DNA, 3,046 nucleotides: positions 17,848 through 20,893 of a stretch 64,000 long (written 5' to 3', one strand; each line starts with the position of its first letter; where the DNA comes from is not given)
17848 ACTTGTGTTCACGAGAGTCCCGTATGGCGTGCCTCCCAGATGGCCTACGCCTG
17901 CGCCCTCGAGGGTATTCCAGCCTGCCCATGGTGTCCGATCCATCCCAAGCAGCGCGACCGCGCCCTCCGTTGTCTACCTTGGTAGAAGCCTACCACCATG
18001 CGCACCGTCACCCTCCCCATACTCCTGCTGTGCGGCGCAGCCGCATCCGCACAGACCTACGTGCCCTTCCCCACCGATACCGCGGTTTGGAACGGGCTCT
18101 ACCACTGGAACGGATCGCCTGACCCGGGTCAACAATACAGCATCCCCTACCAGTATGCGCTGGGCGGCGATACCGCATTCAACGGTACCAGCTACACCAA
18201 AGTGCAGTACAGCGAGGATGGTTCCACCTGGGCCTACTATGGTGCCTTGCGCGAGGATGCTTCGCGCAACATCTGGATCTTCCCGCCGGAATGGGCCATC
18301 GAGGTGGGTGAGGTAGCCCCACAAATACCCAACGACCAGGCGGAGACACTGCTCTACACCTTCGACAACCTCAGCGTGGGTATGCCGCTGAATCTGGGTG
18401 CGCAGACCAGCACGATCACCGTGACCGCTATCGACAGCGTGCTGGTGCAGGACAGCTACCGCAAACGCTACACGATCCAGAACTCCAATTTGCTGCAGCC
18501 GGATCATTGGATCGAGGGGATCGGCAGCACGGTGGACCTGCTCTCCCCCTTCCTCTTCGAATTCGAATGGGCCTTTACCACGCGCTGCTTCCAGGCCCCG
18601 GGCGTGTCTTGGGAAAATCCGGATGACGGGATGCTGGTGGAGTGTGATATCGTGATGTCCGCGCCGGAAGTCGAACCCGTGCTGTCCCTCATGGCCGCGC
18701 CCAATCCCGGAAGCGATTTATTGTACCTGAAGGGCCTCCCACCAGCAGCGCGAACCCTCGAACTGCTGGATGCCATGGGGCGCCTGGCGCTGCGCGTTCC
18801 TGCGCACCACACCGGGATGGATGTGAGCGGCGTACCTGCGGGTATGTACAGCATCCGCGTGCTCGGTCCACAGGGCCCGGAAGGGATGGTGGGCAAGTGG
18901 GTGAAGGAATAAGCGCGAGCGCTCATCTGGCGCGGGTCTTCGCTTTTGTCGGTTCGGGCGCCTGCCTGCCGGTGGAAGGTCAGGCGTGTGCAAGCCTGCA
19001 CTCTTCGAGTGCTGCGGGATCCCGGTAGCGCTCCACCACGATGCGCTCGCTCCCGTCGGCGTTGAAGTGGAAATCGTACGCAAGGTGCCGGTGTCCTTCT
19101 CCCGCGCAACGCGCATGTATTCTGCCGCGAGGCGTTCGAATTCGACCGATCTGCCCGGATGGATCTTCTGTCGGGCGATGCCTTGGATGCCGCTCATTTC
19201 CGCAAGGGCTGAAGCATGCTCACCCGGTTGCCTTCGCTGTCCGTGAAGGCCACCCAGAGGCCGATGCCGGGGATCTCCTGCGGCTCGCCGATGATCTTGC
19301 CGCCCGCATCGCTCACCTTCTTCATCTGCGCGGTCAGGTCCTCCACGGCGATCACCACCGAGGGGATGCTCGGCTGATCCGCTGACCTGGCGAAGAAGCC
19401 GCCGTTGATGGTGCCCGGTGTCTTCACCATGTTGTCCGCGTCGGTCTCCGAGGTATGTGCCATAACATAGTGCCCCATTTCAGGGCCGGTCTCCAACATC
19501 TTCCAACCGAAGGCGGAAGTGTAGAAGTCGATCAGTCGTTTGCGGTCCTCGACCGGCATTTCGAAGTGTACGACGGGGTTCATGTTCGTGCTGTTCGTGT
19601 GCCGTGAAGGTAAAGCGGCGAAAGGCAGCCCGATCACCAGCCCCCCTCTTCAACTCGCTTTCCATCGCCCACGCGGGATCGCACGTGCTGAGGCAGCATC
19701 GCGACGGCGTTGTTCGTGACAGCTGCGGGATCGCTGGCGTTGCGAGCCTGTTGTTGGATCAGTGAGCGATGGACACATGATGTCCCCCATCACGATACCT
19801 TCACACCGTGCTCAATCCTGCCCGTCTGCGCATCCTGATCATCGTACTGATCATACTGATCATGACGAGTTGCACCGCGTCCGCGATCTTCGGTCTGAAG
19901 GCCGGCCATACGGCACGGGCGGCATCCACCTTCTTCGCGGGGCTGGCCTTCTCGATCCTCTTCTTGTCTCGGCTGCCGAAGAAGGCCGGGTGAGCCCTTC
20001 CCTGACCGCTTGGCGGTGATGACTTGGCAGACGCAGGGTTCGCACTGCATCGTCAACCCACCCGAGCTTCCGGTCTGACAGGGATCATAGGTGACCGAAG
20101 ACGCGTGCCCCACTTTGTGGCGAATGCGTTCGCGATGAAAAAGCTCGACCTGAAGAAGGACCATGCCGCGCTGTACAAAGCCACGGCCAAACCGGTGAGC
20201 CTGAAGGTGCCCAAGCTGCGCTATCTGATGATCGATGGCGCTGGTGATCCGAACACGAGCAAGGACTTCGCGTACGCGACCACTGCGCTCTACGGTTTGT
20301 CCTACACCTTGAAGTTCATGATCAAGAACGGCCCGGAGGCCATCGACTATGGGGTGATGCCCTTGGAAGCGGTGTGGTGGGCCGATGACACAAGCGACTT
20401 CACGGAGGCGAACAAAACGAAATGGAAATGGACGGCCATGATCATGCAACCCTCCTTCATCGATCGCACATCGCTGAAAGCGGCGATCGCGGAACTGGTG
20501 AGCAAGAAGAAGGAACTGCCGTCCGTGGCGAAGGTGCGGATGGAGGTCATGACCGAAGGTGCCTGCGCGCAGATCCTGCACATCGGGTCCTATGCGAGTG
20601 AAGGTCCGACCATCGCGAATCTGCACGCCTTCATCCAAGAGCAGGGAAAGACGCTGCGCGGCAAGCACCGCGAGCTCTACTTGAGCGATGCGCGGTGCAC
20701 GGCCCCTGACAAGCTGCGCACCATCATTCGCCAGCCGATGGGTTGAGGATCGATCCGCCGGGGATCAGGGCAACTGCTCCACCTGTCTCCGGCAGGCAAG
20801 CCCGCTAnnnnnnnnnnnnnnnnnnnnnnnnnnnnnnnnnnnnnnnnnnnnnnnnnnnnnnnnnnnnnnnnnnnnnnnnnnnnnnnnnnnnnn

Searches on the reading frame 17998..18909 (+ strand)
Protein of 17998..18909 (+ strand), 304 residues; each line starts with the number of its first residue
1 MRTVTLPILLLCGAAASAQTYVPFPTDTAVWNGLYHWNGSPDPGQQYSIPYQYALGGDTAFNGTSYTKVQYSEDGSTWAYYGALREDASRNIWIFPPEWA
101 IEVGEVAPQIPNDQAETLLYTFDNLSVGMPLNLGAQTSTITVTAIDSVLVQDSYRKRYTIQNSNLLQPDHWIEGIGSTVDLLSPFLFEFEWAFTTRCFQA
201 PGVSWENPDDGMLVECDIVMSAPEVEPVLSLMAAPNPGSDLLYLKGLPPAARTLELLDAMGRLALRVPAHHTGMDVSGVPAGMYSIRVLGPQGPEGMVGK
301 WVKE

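Call 15: search_protein_families(library=pfam, proteins=[window:17998-18909:+], max_evalue=0.001)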
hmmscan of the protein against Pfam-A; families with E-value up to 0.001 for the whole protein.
window:17998-18909:+ (304 aa): 0 families

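Call 67: search_protein_families(library=pfam, proteins=[window:17998-18909:+], max_evalue=0.1)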
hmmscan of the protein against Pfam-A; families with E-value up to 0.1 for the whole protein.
window:17998-18909:+ (304 aa): 1 family
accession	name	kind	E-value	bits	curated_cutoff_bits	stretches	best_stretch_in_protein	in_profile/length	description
PF18962.6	Por_Secre_tail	-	0.043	14.5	27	0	235-288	3-62/75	Secretion system C-terminal sorting domain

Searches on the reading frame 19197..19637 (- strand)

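Call 15: search_protein_families(library=pfam, proteins=[window:19197-19637:-], max_evalue=0.001)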
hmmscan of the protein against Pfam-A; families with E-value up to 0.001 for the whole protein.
window:19197-19637:- (147 aa): 3 families
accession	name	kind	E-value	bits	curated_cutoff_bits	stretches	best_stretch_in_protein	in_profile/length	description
PF00903.31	Glyoxalase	-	3.3e-13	50.5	20.6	1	23-139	3-119/121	Glyoxalase/Bleomycin resistance protein/Dioxygenase superfamily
PF22677.2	Ble-like_N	-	5.5e-07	29.7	24.5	1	22-62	2-40/41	Bleomycin resistance protein-like N-terminal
PF18029.7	Glyoxalase_6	-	0.00066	20.8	23.6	0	29-139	6-103/106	Glyoxalase-like domain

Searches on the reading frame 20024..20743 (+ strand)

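Call 15: search_protein_families(library=pfam, proteins=[window:20024-20743:+], max_evalue=0.001)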
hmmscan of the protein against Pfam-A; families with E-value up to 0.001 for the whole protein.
window:20024-20743:+ (240 aa): 1 family
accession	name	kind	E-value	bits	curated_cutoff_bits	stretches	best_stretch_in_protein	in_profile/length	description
PF06445.20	GyrI-like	-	6.7e-11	43.1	26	1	61-235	7-150/155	GyrI-like small molecule binding domain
